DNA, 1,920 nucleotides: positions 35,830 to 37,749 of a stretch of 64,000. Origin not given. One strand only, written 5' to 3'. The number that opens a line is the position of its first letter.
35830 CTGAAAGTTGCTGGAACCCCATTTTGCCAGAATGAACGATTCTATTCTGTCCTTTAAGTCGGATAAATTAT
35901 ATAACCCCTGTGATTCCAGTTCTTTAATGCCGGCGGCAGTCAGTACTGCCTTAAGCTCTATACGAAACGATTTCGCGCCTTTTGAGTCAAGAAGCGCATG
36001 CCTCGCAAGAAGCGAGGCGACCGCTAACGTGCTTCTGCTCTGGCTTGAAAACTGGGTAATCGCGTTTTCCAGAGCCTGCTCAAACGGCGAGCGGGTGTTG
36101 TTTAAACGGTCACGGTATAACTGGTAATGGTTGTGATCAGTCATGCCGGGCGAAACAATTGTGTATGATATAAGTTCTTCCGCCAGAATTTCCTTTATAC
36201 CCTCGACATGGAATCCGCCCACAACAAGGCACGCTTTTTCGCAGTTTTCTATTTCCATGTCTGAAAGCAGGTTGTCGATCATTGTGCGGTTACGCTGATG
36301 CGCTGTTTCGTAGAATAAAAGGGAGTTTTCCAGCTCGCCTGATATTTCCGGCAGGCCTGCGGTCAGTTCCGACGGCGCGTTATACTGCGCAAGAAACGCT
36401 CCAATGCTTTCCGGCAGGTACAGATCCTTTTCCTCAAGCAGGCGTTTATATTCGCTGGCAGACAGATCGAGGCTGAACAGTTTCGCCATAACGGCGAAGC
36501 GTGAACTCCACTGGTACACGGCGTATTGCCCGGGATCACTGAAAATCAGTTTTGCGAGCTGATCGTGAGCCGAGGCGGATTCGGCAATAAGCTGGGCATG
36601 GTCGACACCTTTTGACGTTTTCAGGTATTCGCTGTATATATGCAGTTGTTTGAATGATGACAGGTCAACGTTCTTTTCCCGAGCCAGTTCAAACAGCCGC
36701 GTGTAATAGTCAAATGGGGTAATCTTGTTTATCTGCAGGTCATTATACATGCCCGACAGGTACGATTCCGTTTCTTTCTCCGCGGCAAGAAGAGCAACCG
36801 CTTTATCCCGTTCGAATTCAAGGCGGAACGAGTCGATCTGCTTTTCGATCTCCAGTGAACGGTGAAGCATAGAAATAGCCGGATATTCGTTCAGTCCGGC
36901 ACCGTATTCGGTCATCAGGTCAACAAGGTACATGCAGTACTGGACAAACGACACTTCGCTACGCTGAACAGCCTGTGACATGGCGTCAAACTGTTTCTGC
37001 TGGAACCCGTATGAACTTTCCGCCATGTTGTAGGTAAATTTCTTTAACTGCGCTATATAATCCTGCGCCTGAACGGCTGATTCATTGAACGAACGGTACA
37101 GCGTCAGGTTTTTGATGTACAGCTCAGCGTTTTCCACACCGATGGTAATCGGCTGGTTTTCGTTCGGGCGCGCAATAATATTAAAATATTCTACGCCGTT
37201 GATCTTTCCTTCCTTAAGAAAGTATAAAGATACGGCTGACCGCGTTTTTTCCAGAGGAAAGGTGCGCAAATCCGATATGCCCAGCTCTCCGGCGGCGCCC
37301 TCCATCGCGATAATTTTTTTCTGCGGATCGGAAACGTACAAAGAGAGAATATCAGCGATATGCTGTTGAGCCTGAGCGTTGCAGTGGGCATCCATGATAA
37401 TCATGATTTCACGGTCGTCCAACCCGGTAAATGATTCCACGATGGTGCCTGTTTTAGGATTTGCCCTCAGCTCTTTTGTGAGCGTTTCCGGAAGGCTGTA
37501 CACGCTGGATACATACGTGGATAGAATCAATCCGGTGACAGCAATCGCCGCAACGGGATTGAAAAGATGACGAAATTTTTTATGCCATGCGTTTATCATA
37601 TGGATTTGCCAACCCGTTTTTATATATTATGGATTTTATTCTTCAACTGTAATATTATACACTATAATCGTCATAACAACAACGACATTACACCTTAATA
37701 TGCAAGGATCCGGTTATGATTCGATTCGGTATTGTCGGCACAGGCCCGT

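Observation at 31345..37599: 2084-aa membrane-anchored giant protein with an unfamiliar domain combination, co-directional with a hybrid kinase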

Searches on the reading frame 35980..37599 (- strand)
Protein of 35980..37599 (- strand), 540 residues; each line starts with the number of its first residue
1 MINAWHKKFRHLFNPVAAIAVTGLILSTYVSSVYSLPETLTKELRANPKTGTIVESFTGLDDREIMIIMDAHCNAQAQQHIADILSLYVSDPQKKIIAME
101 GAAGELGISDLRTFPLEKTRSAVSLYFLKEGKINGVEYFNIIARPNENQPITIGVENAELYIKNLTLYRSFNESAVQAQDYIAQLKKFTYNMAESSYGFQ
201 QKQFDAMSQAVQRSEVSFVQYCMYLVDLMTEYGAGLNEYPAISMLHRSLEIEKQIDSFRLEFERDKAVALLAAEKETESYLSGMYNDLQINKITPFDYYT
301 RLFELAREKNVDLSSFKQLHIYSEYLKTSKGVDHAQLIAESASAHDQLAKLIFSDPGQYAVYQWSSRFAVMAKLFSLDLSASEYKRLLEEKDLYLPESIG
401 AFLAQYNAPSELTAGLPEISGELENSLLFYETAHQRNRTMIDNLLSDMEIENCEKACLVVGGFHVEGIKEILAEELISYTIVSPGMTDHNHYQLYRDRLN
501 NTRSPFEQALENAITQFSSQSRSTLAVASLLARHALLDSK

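Call 15: search_solved_structures(query=A1, max_evalue=10, show_alignments=2)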
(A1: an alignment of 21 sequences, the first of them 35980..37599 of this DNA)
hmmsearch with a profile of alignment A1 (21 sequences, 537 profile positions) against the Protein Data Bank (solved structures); distinct sequences matched with E-value up to 10: 33.
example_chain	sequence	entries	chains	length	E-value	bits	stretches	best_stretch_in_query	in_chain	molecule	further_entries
1dtl_A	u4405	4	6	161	0.032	16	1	174-297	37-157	CARDIAC TROPONIN C | Troponin C | Troponin C, slow skeletal and cardiac muscles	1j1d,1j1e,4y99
2obh_A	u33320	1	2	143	0.033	16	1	175-295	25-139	Centrin-2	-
8fmm_A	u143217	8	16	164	0.034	16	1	174-297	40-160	Troponin C, slow skeletal and cardiac muscles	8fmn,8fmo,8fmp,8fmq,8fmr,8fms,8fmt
28js_K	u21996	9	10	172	0.038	15.8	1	175-298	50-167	Centrin-2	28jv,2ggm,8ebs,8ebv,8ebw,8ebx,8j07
9fqr_Pk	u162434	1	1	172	0.043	15.6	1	175-297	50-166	Centrin-2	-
1aj4_A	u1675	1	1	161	0.045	15.6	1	174-297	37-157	TROPONIN C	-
9d2f_S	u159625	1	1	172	0.056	15.2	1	174-297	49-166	Centrin-2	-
5d43_A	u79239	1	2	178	0.058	15.2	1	175-298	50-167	Centrin-1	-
2jt0_A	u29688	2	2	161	0.072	14.9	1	174-297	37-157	Troponin C, slow skeletal and cardiac muscles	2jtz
8uww_C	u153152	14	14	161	0.098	14.4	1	175-297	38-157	Troponin C, slow skeletal and cardiac muscles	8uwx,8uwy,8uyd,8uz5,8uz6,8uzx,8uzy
6kn7_V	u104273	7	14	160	0.11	14.3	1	175-297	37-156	Troponin C, slow skeletal and cardiac muscles | Troponin C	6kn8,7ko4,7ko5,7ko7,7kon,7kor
7uti_U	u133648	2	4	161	0.11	14.3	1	175-297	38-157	Troponin C, slow skeletal and cardiac muscles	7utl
9mo4_G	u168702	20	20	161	0.14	14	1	175-297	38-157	Troponin C, slow skeletal and cardiac muscles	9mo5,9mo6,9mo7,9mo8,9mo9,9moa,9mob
1la0_A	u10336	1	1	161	0.14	13.9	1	175-297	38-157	Troponin C, slow skeletal and cardiac muscles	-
9qt9_E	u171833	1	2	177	0.15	13.8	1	175-294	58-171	Calmodulin-1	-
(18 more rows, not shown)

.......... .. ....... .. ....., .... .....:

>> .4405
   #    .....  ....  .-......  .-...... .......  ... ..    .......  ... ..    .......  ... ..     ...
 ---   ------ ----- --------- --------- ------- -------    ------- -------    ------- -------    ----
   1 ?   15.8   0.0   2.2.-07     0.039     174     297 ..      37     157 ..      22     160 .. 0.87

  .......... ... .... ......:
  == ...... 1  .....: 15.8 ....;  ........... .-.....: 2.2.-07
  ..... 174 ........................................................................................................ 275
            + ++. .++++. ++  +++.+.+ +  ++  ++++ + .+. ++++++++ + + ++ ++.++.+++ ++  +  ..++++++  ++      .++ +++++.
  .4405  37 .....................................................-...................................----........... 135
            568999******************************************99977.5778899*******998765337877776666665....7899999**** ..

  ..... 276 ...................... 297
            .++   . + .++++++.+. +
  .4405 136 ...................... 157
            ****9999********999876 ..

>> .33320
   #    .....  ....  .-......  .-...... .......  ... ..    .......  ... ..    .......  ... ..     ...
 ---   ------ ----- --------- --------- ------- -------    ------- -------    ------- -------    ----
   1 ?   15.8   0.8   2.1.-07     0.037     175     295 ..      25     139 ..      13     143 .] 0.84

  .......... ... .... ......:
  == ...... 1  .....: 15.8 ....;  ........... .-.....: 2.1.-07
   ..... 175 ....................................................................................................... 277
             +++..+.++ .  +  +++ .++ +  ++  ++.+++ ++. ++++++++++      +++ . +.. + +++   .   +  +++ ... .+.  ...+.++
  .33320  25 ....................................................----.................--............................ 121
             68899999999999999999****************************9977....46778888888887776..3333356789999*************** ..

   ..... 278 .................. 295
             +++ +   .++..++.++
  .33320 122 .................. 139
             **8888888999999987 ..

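Call 16: search_protein_families(library=pfam, alignment_id=A1, max_evalue=1)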
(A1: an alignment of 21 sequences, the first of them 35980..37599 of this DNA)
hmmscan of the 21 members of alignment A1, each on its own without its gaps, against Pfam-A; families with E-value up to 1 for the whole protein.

A. member 1, window:35980-37599:- (540 aa): 0 families

B. families by the number of members that match (of 21 scanned): 21 families
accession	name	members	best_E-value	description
PF23202.1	PAH_ZNF598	3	1.5e-05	ZNF598 PAH domain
PF08349.16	DUF1722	2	0.13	Protein of unknown function (DUF1722)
PF04187.18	Cofac_haem_bdg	1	4e-05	Haem-binding uptake, Tiki superfamily, ChaN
PF09763.15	Sec3_CC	1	0.0055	Exocyst complex component Sec3, coiled-coil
PF17929.6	TetR_C_34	1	0.0089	Tetracyclin repressor-like, C-terminal domain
PF13870.11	CCDC113_CCDC96_CC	1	0.016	CCDC113/CCDC96, coiled-coil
PF24073.1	DUF7365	1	0.021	Coiled-coil region of unknown function (DUF7365)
PF09454.15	Vps23_core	1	0.037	Vps23 core domain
PF25826.1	DUF7952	1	0.039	Domain of unknown function (DUF7952)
PF00148.24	Oxidored_nitro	1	0.052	Nitrogenase component 1 type Oxidoreductase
PF01916.23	DS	1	0.055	Deoxyhypusine synthase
PF21785.3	Bflower_2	1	0.068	5-fold beta-flower protein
PF07697.16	7TMR-HDED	1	0.082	7TM-HD extracellular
PF10069.14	DICT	1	0.091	Sensory domain in DIguanylate Cyclases and Two-component system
PF12174.13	RST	1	0.12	RCD1-SRO-TAF4 (RST) plant domain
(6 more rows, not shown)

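Call 24: predict_structure(alignment_id=A1)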
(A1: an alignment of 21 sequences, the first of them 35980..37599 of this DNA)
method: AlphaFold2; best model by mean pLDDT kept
length: 540 residues; sequences in the alignment: 21
mean_pLDDT: 85.2   pTM: 0.74
mean pLDDT of the five models: 85.2, 84.6, 83.6, 82.4, 81.9
residues with pLDDT >= 90: 315; 70-90: 163; 50-70: 15; < 50: 47
segments of 3 or more residues with pLDDT < 50: 4-13, 21-34, 521-540
pLDDT, mean of each block of 10 residues (from residue 1): 47 49 39 60 80 87 94 93 92 84 84 86 91 93 80 93 91 88 96 95 95 89 96 91 94 97 94 82 88 87 94 96 94 86 95 95 95 91 88 95 95 92 91 95 96 94 91 93 87 85 76 67 43 35
secondary structure, 60 per line:
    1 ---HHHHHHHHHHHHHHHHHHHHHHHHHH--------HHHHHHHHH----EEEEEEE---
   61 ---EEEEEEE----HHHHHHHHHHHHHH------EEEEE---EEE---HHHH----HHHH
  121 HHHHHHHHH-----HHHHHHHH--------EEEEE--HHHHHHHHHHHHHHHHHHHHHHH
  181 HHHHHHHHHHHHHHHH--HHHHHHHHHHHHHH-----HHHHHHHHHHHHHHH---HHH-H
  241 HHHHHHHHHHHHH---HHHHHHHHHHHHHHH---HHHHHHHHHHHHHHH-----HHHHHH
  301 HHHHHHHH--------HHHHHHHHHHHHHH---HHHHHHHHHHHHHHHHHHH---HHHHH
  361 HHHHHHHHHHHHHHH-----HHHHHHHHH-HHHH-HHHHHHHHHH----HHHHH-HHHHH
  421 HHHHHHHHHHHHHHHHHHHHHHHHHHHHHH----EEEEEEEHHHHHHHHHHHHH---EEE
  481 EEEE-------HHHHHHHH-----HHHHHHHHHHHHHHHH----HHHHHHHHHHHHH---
elements in order: H4-29 H38-46 E51-57 E64-70 H75-88 E95-99 E103-105 H109-112 H117-129 H135-142 E151-155 H158-196 H199-212 H218-232 H240-253 H257-271 H275-289 H295-308 H317-330 H334-352 H356-375 H381-389 H391-394 H396-405 H410-414 H416-450 E455-461 H462-474 E478-484 H492-499 H505-520 H525-537

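Call 26: fold_search(model_id=the predicted structure, library=pdb)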
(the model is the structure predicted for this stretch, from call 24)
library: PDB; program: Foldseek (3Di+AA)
matches with E <= 10: 197; with E <= 0.001: 0
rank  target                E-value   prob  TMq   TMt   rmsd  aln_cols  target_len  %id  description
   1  7zr1_C                7.1e-02  0.11  0.09  0.08  62.6       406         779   12  Chaetomium thermophilum Mre11-Rad50-Nbs1 complex bound to ATPyS (composite structure) (released 2023-01-11)
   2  6h2e_Q                1.5e-01  0.16  0.10  0.17  22.1       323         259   11  Structure of the soluble AhlC of the tripartite alpha-pore forming toxin, AHL, from Aeromonas hydrophila. (released 2019-07-10)
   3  6r1j_D                2.3e-01  0.16  0.12  0.20  23.7       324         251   12  Structure of the soluble AhlC triple head mutant of the tripartite alpha-pore forming toxin, AHL, from Aeromonas hydro (released 2019-07-10)
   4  8f7n                  2.3e-01  0.14  0.13  0.18  30.9       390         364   12  Crystal structure of chemoreceptor McpZ ligand sensing domain (released 2023-07-05)
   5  7zr1_D                2.4e-01  0.04  0.07  0.06  59.5       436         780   14  Chaetomium thermophilum Mre11-Rad50-Nbs1 complex bound to ATPyS (composite structure) (released 2023-01-11)
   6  6grj_E                3.1e-01  0.06  0.09  0.13  31.4       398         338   12  Structure of the AhlB pore of the tripartite alpha-pore forming toxin, AHL, from Aeromonas hydrophila. (released 2019-07-03)
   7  6a4v_B                3.4e-01  0.11  0.10  0.16  24.4       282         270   16  Open Reading frame 49 (released 2019-06-26)
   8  2wcd_A                3.8e-01  0.06  0.07  0.11  37.8       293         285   13  Crystal structure of the assembled cytolysin A pore (released 2009-05-05)
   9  7a0g_EEE              4.6e-01  0.06  0.09  0.13  33.4       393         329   10  Structure of the SmhB pore of the tripartite alpha-pore forming toxin, Smh, from Serratia marcescens. (released 2021-03-31)
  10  6grj_A                4.6e-01  0.03  0.07  0.10  30.2       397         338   12  Structure of the AhlB pore of the tripartite alpha-pore forming toxin, AHL, from Aeromonas hydrophila. (released 2019-07-03)
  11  6r1j_J                4.8e-01  0.09  0.10  0.16  23.3       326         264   10  Structure of the soluble AhlC triple head mutant of the tripartite alpha-pore forming toxin, AHL, from Aeromonas hydro (released 2019-07-10)
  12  6grj_H                5.3e-01  0.05  0.09  0.12  31.4       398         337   12  Structure of the AhlB pore of the tripartite alpha-pore forming toxin, AHL, from Aeromonas hydrophila. (released 2019-07-03)
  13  5xg2                  5.9e-01  0.11  0.11  0.19  31.8       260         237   13  Crystal structure of a coiled-coil segment (residues 345-468 and 694-814) of Pyrococcus yayanosii Smc (released 2017-06-07)
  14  7a0g_AAA              5.9e-01  0.05  0.09  0.13  33.1       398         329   12  Structure of the SmhB pore of the tripartite alpha-pore forming toxin, Smh, from Serratia marcescens. (released 2021-03-31)
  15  7nyw_B                5.9e-01  0.05  0.09  0.06  35.1       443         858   11  Cryo-EM structure of the MukBEF-MatP-DNA head module (released 2021-07-07)
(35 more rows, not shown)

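Call 27: search_protein_representatives(alignment_id=A1)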
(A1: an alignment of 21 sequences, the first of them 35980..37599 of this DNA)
Query: 21 sequences, 537 profile positions. Proteins with E-value up to 0.001 (for the whole library): 10536; up to 1e-10: 9414; up to 1e-30: 7458. The best 150 are listed.
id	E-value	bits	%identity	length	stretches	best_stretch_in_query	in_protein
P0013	1.7e-162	558.2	-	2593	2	2-528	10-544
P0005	7.7e-162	556.1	-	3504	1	8-532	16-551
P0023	5.7e-159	546.6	-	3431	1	6-527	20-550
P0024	3.0e-156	537.6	-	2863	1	2-516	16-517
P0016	7.6e-155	533.0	-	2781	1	1-536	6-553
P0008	8.9e-155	532.8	-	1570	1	2-527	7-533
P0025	8.4e-154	529.5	-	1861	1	7-520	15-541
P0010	2.5e-153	528.0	-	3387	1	1-528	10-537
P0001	4.3e-153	527.2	-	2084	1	2-527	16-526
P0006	3.9e-151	520.8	-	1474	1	1-530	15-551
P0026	4.3e-151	520.6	-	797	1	2-513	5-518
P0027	1.6e-150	518.7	-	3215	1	1-522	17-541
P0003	1.0e-149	516.1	-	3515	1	27-518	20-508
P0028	6.4e-149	513.4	-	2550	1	8-513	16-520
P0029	1.3e-148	512.4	-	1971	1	4-534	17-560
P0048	1.0e-144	499.6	-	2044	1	2-514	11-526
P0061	1.5e-143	495.7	-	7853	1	20-518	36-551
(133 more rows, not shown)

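Call 76: search_protein_families(library=pfam, proteins=[P0028, P0048], max_evalue=0.0001)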
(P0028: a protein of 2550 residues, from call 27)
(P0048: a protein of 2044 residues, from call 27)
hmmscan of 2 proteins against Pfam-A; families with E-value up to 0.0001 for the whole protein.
P0028 (2550 aa): 3 families
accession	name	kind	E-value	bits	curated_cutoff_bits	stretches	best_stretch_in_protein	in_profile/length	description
PF00162.24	PGK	-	2e-76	257.9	27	1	644-1049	1-377/379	Phosphoglycerate kinase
PF02878.22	PGM_PMM_I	-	2.3e-10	40.7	22.5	1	1924-2053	3-115/138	Phosphoglucomutase/phosphomannomutase, alpha/beta/alpha domain I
PF02880.22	PGM_PMM_III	-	6e-08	33.3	20.7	1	2229-2357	2-112/115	Phosphoglucomutase/phosphomannomutase, alpha/beta/alpha domain III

P0048 (2044 aa): 1 family
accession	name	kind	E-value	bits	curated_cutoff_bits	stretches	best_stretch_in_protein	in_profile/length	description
PF01704.24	UDPGP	-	3.1e-20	72.7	22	1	999-1281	6-255/413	UTP--glucose-1-phosphate uridylyltransferase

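Call 83: fold_search(model_id=the predicted structure, library=viral)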
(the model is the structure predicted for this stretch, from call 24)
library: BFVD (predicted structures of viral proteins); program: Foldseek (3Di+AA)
matches with E <= 10: 278; with E <= 0.001: 0
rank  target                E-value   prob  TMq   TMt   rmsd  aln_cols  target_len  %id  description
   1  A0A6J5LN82            6.2e-03  0.38  0.11  0.13  67.2       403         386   15  Uncharacterized protein (Fragment) [uncultured Caudovirales phage]
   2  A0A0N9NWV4            1.4e-02  0.21  0.10  0.06  44.7       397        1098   12  (no name in the UniProt tables at hand)
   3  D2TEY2                2.7e-02  0.12  0.08  0.05  35.6       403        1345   15  (no name in the UniProt tables at hand)
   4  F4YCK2                6.0e-02  0.08  0.07  0.05  54.6       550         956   12  (no name in the UniProt tables at hand)
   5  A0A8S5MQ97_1          7.3e-02  0.13  0.13  0.10  40.1       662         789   10  Tape measure domain protein [Siphoviridae sp. ctaLC6]
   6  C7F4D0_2              7.7e-02  0.11  0.09  0.05  56.7       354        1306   16  (no name in the UniProt tables at hand)
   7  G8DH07                1.0e-01  0.51  0.10  0.18  17.2       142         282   13  (no name in the UniProt tables at hand)
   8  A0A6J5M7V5            1.1e-01  0.03  0.06  0.05  83.8       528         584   14  Uncharacterized protein [uncultured Caudovirales phage]
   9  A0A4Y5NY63            1.1e-01  0.21  0.10  0.14  39.1       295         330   12  (no name in the UniProt tables at hand)
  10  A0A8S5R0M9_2          1.1e-01  0.09  0.10  0.07  49.0       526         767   13  Chromosome segregation ATPase [Siphoviridae sp. ctyvQ1]
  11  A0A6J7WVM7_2          1.1e-01  0.09  0.10  0.06  49.3       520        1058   12  Phage tail tape measure protein [uncultured Caudovirales phage]
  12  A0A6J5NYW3            1.3e-01  0.08  0.08  0.08  55.9       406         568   10  Endonuclease subunit [uncultured Caudovirales phage]
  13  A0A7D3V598            1.5e-01  0.30  0.23  0.26  27.2       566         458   11  Uncharacterized protein [Fadolivirus FV1/VV64]
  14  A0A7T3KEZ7            1.5e-01  0.13  0.10  0.10  51.5       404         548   13  Putative recombination endonuclease subunit [Campylobacter phage F358]
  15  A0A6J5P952            1.6e-01  0.04  0.08  0.08  35.8       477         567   12  AAA domain containing protein [uncultured Caudovirales phage]
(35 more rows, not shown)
